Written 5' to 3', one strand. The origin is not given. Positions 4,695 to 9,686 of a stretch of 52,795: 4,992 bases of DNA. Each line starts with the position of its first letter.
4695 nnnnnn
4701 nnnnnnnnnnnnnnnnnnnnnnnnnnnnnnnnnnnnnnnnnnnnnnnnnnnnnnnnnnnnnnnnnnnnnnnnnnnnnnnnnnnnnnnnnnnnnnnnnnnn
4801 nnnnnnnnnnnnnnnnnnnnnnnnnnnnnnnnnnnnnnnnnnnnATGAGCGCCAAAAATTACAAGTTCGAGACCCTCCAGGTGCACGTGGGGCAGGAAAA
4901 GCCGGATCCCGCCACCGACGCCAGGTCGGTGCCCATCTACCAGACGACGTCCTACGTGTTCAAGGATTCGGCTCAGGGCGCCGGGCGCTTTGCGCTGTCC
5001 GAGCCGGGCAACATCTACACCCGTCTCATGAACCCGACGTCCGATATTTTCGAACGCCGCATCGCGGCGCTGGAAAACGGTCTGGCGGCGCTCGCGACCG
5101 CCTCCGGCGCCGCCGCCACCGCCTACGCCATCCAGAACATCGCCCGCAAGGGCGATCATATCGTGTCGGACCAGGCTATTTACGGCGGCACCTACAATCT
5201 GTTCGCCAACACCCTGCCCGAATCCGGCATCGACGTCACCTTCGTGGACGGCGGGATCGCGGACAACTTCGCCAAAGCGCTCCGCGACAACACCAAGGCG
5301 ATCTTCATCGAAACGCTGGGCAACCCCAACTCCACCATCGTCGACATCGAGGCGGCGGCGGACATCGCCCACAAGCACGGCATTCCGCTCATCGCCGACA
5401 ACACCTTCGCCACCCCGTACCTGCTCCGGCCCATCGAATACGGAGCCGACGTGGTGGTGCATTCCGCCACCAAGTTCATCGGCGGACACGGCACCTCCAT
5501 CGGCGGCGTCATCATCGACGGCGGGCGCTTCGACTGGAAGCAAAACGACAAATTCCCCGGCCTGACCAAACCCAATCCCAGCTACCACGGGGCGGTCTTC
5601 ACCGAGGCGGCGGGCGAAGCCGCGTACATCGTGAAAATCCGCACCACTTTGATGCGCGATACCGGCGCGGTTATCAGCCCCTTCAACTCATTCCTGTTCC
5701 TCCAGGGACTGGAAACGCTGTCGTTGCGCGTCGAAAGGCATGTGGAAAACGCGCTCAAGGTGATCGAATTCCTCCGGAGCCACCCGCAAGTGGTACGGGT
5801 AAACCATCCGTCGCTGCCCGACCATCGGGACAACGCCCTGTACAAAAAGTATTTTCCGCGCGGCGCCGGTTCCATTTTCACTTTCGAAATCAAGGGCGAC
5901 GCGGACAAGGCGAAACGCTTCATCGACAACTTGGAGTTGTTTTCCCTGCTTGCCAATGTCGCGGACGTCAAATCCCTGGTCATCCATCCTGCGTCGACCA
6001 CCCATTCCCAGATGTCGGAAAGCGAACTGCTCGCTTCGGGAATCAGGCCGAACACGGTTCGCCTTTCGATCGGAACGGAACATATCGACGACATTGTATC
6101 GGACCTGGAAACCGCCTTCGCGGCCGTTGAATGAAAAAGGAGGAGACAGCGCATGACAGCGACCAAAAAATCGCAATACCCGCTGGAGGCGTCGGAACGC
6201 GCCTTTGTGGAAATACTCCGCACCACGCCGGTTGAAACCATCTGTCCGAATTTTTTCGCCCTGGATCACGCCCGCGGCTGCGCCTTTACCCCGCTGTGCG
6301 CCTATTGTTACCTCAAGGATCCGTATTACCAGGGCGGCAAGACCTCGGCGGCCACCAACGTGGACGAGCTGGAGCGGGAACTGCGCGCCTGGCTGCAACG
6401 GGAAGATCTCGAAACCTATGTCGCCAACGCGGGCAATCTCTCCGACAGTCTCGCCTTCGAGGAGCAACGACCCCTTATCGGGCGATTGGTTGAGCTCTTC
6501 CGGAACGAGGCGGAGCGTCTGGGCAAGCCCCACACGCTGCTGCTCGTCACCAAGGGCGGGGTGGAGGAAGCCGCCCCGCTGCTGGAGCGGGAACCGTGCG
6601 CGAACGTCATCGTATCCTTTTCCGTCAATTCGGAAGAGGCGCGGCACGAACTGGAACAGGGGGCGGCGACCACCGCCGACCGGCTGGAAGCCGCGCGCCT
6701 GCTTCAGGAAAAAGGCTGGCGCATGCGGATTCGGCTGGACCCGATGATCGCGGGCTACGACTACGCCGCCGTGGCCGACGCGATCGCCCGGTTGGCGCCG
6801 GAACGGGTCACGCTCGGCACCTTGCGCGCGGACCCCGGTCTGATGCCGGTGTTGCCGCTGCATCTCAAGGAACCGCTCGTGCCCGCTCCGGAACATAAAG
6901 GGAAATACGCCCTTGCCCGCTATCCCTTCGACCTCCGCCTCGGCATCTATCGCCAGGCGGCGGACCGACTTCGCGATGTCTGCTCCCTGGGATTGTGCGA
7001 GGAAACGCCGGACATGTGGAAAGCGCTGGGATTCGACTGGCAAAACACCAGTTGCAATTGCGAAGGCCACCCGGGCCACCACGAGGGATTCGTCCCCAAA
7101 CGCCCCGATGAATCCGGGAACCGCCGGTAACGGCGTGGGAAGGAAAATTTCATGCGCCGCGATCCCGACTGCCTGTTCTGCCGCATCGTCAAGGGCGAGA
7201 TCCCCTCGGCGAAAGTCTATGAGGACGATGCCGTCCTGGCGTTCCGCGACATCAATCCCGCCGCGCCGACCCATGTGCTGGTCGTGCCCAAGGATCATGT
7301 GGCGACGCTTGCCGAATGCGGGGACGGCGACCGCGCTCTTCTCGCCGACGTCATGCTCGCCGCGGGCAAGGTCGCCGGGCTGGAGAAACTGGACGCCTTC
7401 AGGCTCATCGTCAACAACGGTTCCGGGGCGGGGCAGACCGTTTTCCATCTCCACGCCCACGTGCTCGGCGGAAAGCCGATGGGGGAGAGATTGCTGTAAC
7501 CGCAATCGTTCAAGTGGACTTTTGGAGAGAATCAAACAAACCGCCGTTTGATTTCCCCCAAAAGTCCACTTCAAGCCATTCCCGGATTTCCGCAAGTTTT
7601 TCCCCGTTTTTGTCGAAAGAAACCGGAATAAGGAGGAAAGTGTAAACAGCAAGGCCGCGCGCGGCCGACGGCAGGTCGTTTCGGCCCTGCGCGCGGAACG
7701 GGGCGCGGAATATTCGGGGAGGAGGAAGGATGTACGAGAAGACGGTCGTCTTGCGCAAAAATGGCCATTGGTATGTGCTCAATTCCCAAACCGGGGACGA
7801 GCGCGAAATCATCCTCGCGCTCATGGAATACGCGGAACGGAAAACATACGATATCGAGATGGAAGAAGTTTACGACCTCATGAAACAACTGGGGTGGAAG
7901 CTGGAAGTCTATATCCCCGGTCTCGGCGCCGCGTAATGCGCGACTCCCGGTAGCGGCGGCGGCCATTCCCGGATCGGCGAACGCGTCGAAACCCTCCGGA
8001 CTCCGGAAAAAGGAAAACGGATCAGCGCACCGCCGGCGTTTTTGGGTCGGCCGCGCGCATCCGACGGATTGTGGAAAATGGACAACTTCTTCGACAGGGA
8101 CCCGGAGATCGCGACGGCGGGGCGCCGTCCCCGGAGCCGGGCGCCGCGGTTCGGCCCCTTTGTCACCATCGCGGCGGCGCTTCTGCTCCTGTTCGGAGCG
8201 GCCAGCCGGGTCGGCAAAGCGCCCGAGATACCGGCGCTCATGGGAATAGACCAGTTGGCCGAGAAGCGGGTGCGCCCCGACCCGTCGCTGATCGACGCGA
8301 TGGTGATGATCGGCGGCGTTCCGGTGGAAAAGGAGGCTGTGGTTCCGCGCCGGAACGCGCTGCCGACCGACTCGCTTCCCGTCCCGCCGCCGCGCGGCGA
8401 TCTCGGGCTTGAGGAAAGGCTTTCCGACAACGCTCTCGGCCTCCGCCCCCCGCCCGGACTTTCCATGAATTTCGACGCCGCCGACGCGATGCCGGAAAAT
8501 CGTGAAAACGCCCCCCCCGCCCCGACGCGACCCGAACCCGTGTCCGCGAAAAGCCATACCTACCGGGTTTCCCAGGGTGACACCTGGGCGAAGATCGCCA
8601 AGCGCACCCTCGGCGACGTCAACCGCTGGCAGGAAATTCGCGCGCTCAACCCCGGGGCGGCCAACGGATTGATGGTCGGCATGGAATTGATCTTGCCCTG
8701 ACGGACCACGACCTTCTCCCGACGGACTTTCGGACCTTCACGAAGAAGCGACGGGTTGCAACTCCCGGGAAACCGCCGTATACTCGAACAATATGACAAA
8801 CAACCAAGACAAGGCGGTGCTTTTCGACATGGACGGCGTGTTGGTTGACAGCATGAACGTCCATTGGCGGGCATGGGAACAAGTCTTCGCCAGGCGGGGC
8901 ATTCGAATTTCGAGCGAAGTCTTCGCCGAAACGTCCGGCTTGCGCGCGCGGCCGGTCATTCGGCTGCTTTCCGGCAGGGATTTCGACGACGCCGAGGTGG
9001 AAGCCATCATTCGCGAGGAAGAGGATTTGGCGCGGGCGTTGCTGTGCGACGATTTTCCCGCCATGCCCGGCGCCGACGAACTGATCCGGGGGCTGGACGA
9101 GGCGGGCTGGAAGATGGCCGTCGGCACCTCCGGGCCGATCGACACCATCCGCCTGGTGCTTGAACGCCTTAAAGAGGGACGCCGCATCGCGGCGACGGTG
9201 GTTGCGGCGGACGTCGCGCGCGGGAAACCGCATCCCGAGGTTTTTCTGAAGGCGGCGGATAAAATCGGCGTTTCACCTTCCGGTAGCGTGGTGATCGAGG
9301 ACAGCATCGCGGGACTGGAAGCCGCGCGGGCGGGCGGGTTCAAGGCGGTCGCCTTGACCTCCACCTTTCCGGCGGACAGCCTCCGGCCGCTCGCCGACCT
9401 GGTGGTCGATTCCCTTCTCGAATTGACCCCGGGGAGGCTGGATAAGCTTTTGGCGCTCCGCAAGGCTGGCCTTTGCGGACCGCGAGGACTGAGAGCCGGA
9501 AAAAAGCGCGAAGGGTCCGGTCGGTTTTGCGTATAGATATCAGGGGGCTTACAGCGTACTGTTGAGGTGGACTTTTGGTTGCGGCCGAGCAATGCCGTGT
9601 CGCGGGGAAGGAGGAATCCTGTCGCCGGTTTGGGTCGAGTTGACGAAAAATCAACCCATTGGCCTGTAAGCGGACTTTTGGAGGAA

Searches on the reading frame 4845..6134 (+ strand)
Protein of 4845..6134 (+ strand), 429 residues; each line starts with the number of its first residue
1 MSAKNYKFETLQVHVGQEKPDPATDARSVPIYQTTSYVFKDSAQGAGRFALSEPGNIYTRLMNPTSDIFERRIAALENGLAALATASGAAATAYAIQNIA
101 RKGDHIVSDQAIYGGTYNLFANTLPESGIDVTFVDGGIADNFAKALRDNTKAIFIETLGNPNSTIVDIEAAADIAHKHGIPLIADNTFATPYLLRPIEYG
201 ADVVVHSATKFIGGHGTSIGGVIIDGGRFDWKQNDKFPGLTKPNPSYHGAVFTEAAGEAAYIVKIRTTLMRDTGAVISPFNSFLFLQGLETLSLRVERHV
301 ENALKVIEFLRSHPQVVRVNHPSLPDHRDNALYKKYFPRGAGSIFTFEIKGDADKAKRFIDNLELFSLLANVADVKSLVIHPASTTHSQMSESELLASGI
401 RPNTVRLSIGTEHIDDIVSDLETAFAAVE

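Call 12: search_protein_families(library=pfam, proteins=[window:4845-6134:+])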
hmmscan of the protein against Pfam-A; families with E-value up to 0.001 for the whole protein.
window:4845-6134:+ (429 aa): 5 families
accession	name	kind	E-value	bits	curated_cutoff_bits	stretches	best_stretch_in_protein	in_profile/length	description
PF01053.26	Cys_Met_Meta_PP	-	1.1e-136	455.8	27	1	9-425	1-380/381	Cys/Met metabolism PLP-dependent enzyme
PF01041.23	DegT_DnrJ_EryC1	-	2.3e-06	27.5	19.8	1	63-187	23-147/360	DegT/DnrJ/EryC1/StrS aminotransferase family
PF00266.25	Aminotran_5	-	5.5e-06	26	21.5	1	86-219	68-210/371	Aminotransferase class-V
PF00155.27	Aminotran_1_2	-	7.7e-06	25.8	19.7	1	69-191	47-191/361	Aminotransferase class I and II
PF02347.22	GDC-P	-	1.3e-05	24.7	26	1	82-211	131-259/429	Glycine cleavage system P-protein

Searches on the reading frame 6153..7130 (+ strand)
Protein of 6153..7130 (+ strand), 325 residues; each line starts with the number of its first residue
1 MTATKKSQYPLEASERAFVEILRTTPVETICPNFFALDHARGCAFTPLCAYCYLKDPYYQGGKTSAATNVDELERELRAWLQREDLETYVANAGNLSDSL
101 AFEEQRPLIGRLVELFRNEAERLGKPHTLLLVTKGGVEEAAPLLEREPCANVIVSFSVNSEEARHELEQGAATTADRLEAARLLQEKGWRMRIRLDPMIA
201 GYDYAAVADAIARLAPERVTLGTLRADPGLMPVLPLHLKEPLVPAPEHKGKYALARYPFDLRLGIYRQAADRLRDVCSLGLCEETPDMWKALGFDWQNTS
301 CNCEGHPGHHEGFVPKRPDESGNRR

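Call 57: search_protein_families(library=pfam, proteins=[window:6153-7130:+])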
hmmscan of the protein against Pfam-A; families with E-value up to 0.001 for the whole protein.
window:6153-7130:+ (325 aa): 2 families
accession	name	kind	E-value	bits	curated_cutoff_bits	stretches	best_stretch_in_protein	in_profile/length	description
PF20903.3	SPL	-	1.3e-07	31.3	27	1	21-200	64-235/338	Spore photoproduct lyase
PF04055.27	Radical_SAM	-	4.5e-06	27.4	29.5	1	39-190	3-142/166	Radical SAM superfamily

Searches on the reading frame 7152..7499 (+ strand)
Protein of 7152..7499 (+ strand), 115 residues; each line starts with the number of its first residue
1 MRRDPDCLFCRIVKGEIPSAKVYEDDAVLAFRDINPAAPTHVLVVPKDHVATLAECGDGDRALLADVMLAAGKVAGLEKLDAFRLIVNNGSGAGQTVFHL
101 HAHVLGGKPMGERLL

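Call 57: search_protein_families(library=pfam, proteins=[window:7152-7499:+])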
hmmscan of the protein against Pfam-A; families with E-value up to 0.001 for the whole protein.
window:7152-7499:+ (115 aa): 2 families
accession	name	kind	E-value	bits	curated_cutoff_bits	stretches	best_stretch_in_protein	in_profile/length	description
PF01230.28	HIT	-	1.6e-26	93.2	21.5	1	14-109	1-97/98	HIT domain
PF11969.13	DcpS_C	-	3.4e-21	76.3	24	1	7-106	2-101/114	Scavenger mRNA decapping enzyme C-term binding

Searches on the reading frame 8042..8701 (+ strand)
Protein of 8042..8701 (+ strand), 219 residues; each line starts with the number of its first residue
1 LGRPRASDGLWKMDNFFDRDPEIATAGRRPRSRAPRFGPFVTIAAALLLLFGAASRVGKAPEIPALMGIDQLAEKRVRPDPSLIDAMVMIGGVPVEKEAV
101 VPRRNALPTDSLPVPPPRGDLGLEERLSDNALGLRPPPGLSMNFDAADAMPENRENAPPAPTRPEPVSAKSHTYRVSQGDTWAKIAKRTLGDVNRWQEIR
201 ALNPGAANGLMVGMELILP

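Call 82: search_protein_families(library=pfam, proteins=[window:8042-8701:+])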
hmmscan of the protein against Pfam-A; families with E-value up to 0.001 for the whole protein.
window:8042-8701:+ (219 aa): 1 family
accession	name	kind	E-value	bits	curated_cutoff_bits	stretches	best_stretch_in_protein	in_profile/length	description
PF01476.26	LysM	-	9.2e-05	22.8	20.9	1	174-219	1-43/43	LysM domain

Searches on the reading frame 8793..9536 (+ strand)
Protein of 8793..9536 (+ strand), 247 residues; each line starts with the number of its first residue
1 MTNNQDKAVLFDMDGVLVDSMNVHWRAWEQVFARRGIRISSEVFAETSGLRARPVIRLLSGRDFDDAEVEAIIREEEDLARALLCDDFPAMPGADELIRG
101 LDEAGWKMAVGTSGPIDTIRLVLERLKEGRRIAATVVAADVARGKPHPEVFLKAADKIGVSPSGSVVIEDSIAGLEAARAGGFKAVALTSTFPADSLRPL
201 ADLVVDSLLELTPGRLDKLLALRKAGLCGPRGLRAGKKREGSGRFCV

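Call 57: search_protein_families(library=pfam, proteins=[window:8793-9536:+])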
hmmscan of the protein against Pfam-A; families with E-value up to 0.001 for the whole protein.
window:8793-9536:+ (247 aa): 4 families
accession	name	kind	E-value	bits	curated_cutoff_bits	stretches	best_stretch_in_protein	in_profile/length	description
PF00702.32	Hydrolase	-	1.7e-26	94.3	26.4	1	7-182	2-191/191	haloacid dehalogenase-like hydrolase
PF13419.12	HAD_2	-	7.6e-25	88.5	23.8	1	9-187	1-177/178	Haloacid dehalogenase-like hydrolase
PF13242.12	Hydrolase_like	-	2.5e-06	27.7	22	1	143-211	2-75/75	HAD-hyrolase-like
PF12710.13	HAD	-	1.6e-05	25.9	27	1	9-144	1-135/189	haloacid dehalogenase-like hydrolase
